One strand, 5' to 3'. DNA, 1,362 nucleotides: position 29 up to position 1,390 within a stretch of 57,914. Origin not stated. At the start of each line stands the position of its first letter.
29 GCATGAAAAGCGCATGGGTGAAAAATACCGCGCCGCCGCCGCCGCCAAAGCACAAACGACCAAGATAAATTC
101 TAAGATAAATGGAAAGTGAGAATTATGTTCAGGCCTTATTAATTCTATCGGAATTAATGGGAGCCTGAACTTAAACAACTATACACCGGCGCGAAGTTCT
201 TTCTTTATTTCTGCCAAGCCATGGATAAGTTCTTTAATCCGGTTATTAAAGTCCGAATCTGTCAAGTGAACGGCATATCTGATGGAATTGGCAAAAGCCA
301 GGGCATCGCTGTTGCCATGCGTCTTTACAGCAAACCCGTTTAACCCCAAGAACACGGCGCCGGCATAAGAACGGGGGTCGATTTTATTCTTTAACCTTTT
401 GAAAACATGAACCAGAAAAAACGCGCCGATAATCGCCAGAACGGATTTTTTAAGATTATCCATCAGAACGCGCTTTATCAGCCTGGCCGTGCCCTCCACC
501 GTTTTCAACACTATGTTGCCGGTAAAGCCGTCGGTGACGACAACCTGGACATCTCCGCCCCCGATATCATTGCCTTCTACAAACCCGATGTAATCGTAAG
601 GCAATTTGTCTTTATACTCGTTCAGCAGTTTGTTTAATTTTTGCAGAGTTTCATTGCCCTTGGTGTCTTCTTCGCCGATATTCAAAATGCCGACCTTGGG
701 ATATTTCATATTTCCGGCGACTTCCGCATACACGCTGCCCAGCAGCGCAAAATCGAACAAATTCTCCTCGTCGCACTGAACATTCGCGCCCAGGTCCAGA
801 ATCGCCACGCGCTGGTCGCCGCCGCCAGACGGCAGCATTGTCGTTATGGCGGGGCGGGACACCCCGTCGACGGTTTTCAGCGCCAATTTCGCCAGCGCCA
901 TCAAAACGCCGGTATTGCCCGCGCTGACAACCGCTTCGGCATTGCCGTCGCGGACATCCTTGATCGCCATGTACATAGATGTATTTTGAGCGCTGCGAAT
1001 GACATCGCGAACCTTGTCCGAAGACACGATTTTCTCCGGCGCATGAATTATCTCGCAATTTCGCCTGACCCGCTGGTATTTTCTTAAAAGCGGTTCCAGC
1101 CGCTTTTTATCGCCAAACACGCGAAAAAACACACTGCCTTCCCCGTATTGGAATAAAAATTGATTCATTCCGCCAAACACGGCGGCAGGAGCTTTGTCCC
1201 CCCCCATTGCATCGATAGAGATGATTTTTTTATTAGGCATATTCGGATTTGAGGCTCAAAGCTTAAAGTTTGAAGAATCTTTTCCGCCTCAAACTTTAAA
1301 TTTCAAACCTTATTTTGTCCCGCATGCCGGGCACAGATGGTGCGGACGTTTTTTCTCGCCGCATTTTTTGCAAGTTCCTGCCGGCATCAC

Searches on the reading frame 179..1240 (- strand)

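Call 27: search_protein_families(library=pfam, proteins=[window:179-1240:-], max_evalue=0.01)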
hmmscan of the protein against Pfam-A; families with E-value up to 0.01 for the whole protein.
window:179-1240:- (353 aa): 1 family
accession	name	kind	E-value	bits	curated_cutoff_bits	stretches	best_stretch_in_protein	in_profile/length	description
PF02504.20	FA_synthesis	-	5.5e-97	325.2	29.1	1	7-334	3-324/324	Fatty acid synthesis protein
